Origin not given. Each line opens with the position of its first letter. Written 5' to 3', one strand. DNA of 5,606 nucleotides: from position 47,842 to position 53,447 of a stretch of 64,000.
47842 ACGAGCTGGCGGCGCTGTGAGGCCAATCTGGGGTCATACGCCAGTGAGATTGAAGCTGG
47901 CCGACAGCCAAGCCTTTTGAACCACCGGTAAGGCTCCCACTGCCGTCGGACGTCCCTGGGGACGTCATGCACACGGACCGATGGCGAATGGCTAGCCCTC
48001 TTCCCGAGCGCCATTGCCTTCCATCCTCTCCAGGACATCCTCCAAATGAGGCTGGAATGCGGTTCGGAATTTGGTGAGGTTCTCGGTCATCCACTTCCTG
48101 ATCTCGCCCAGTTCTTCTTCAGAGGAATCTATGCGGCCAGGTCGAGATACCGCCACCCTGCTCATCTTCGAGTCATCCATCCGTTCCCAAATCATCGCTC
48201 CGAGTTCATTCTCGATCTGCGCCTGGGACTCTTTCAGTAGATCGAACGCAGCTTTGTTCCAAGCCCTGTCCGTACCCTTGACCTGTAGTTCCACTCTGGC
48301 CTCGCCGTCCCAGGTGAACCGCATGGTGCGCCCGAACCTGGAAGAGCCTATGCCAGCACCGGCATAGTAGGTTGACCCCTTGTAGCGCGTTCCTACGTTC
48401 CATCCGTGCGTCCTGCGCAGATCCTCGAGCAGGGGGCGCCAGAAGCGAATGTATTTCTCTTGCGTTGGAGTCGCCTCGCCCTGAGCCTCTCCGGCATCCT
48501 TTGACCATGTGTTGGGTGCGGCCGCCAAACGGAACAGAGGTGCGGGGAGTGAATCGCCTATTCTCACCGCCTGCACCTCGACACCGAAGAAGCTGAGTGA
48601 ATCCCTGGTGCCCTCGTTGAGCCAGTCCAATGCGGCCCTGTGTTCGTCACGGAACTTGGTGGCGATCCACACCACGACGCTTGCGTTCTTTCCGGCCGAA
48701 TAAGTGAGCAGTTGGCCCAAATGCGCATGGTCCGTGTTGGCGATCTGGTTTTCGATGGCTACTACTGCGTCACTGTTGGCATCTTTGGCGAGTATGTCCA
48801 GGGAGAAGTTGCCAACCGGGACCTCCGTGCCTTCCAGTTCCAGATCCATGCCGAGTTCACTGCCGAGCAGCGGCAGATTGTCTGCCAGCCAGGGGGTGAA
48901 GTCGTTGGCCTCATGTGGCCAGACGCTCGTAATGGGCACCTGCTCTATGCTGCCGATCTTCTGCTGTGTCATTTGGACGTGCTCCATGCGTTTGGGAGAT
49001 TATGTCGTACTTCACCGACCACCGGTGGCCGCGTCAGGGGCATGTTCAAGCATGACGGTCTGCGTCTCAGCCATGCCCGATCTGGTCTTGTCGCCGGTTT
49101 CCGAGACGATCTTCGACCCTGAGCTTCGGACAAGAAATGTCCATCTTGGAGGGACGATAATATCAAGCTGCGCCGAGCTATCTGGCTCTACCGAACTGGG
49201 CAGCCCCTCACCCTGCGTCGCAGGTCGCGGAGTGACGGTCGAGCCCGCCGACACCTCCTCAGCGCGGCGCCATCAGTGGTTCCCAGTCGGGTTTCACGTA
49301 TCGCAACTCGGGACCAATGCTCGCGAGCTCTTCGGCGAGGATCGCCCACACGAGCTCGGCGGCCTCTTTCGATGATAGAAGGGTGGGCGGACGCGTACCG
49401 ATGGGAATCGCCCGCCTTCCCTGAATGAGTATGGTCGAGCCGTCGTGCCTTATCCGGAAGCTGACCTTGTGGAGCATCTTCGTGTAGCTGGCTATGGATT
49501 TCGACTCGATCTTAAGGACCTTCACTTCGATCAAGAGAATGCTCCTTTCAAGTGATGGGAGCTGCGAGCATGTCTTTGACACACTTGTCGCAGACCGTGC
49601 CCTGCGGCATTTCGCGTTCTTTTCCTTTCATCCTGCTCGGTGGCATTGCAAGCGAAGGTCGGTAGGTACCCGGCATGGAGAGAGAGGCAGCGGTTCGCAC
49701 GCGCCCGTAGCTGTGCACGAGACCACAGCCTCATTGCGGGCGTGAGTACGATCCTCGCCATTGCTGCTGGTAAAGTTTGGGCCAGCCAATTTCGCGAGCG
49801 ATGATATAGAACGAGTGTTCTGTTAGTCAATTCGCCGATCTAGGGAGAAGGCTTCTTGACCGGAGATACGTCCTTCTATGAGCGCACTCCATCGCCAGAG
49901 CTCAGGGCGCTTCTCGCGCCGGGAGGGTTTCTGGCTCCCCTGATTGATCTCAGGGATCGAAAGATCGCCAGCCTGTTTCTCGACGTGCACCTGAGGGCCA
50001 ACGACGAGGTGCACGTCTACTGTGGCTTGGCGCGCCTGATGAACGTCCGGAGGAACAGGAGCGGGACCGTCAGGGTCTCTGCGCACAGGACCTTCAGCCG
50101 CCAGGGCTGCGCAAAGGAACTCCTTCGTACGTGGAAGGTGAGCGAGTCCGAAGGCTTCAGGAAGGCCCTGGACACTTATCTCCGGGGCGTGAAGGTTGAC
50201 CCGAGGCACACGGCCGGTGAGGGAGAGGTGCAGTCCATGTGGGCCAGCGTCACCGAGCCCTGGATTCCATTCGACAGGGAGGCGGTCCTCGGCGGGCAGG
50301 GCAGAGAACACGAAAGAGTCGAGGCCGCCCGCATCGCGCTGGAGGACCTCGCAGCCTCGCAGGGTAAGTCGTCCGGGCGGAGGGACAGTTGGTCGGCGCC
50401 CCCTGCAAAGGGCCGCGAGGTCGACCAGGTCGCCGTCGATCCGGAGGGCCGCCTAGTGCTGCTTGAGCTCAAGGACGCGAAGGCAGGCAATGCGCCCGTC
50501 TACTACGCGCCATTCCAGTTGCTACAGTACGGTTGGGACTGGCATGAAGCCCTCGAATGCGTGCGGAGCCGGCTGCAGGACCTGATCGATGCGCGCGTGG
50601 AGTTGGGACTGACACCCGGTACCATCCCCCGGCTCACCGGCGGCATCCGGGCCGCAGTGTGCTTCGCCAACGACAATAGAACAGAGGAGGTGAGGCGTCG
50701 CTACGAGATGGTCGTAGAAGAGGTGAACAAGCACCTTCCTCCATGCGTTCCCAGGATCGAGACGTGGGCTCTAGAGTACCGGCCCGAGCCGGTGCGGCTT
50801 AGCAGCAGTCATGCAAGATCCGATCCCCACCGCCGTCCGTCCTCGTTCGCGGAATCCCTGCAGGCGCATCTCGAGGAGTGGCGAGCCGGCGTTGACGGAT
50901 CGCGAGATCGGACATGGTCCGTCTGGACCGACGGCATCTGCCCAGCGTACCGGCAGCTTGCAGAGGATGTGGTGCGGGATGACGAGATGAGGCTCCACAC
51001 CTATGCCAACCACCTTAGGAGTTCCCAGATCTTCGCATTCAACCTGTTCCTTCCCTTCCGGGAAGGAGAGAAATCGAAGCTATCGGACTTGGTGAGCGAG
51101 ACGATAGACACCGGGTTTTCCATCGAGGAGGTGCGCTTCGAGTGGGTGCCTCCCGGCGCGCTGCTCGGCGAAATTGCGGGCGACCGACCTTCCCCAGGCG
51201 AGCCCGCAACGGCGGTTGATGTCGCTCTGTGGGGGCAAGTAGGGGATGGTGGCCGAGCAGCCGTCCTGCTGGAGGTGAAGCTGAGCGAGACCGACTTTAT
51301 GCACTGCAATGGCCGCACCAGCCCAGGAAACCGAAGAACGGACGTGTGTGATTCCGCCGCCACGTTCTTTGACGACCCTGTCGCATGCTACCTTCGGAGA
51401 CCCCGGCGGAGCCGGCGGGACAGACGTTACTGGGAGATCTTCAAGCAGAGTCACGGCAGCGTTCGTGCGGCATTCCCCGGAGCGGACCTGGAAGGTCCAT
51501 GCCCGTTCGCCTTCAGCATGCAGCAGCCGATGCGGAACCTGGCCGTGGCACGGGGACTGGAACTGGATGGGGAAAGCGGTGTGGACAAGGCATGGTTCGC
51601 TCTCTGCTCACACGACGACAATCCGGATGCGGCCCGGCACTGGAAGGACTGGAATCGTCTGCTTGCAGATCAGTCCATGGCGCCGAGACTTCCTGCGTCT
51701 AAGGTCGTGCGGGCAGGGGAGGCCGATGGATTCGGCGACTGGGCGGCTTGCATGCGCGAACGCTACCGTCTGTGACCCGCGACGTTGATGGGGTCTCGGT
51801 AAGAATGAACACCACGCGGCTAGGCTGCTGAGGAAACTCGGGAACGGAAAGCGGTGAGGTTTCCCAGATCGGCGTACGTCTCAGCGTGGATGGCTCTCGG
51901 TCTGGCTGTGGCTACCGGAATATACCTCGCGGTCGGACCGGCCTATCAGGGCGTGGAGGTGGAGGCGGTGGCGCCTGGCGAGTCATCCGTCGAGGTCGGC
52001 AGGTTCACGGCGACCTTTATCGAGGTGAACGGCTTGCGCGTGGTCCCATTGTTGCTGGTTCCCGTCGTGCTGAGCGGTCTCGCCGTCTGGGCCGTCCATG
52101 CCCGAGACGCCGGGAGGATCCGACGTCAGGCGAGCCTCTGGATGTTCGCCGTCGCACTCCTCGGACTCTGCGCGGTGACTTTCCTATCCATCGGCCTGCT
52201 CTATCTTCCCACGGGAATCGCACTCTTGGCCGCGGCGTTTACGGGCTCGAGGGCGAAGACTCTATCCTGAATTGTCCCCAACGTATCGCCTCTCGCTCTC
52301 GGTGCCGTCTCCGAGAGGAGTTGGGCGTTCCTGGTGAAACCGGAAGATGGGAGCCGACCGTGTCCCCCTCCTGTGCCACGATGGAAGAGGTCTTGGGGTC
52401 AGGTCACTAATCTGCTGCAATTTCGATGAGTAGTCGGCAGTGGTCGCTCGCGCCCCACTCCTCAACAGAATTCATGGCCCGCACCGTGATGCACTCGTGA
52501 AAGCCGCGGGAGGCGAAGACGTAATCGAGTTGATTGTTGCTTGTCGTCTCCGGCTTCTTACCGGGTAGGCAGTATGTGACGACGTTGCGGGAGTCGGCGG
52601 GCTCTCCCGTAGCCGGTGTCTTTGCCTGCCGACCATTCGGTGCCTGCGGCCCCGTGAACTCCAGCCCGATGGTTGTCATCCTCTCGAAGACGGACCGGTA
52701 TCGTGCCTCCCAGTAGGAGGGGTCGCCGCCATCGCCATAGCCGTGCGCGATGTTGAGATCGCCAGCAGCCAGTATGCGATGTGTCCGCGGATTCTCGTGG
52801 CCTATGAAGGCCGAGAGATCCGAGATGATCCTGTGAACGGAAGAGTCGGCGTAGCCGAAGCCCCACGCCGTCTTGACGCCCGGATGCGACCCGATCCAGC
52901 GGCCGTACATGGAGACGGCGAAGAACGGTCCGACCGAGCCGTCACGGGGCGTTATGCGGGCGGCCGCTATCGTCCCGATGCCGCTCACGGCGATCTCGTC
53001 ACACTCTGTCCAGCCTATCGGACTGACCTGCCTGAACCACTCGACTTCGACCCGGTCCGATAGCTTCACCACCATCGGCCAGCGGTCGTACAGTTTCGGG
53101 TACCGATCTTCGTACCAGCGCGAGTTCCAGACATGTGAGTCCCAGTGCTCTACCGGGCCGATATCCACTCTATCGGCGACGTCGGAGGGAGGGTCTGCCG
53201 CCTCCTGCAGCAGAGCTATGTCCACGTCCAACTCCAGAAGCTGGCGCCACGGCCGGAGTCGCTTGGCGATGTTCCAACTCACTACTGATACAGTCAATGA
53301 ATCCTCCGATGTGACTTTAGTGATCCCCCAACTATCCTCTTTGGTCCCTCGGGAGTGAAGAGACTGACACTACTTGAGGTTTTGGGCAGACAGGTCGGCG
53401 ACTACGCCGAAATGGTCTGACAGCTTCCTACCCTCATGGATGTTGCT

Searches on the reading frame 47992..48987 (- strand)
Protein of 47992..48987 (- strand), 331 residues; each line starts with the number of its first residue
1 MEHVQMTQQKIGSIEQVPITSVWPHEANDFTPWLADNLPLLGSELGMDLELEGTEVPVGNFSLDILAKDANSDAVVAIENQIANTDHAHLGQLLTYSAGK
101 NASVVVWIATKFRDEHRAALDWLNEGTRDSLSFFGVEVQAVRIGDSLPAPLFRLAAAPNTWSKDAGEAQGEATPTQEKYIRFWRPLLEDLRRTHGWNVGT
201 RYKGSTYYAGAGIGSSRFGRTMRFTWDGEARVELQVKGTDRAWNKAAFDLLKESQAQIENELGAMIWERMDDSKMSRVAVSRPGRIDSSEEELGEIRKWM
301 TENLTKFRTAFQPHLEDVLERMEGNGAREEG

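Call 11: search_protein_families(library=pfam, proteins=[window:47992-48987:-], max_evalue=0.01)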
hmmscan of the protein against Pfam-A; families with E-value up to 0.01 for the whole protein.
window:47992-48987:- (331 aa): 1 family
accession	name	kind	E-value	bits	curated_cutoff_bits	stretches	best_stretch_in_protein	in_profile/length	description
PF14088.11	DUF4268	-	3.2e-17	63.3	27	1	180-314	3-139/140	Domain of unknown function (DUF4268)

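Call 29: search_protein_families(library=ncbifam, proteins=[window:47992-48987:-], max_evalue=0.01)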
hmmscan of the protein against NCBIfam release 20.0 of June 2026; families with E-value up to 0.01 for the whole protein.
window:47992-48987:- (331 aa): 0 families

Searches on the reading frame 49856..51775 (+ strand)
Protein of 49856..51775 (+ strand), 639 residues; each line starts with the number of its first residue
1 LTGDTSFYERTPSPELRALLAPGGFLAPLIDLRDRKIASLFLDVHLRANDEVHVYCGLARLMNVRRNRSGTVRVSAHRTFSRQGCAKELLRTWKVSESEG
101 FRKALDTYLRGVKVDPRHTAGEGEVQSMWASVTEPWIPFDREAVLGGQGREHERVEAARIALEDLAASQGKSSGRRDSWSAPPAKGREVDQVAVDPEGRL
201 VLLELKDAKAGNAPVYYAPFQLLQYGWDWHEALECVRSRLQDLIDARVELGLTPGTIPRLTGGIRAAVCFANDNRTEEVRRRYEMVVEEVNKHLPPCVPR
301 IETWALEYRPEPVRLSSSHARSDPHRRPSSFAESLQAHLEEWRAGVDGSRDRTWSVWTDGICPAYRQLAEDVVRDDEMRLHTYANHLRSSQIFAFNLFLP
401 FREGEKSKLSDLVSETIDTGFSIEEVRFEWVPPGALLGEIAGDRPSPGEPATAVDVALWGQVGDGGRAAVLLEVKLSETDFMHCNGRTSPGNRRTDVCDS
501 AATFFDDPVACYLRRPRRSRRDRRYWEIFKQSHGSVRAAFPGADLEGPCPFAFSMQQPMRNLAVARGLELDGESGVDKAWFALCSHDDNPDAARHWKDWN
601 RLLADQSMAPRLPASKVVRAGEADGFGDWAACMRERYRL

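Call 11: search_protein_families(library=pfam, proteins=[window:49856-51775:+], max_evalue=0.01)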
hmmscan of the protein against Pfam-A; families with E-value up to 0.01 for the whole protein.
window:49856-51775:+ (639 aa): 2 families
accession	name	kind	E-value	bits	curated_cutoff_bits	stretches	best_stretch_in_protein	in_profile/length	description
PF22558.3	REase-ARP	-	1.4e-23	84.4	27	1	363-612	41-240/270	Restriction Endonuclease associating with ARP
PF20796.3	PDDEXK_13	-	1.6e-14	54.4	27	1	384-515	82-203/290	PD-(D/E)XK nuclease superfamily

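Call 29: search_protein_families(library=ncbifam, proteins=[window:49856-51775:+], max_evalue=0.01)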
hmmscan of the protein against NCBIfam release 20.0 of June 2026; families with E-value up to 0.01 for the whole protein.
window:49856-51775:+ (639 aa): 0 families

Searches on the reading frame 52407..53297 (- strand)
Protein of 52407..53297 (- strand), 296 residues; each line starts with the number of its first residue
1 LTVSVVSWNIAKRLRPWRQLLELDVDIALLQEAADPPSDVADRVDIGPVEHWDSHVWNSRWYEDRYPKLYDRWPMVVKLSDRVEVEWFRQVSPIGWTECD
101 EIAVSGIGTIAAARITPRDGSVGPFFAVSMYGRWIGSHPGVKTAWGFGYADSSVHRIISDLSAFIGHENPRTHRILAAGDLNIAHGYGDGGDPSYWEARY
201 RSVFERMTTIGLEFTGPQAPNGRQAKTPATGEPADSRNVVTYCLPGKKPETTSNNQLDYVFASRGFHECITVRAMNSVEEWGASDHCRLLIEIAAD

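Call 4: search_protein_families(library=pfam, proteins=[window:52407-53297:-], max_evalue=0.01)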
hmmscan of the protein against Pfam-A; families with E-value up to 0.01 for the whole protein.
window:52407-53297:- (296 aa): 1 family
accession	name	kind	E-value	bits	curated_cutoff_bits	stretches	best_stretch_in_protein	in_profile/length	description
PF03372.29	Exo_endo_phos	-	4.7e-07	30.2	24.5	1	7-267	2-207/225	Endonuclease/Exonuclease/phosphatase family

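Call 5: search_protein_families(library=padloc, proteins=[window:52407-53297:-], max_evalue=0.01)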
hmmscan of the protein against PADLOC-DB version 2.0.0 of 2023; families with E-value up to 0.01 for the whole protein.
window:52407-53297:- (296 aa): 0 families

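Call 29: search_protein_families(library=ncbifam, proteins=[window:52407-53297:-], max_evalue=0.01)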
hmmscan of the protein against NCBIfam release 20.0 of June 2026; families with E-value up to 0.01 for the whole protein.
window:52407-53297:- (296 aa): 0 families

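Call 86: search_protein_families(library=phrogs, proteins=[window:52407-53297:-], max_evalue=0.001)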
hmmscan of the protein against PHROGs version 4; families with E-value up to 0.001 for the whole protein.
window:52407-53297:- (296 aa): 0 families
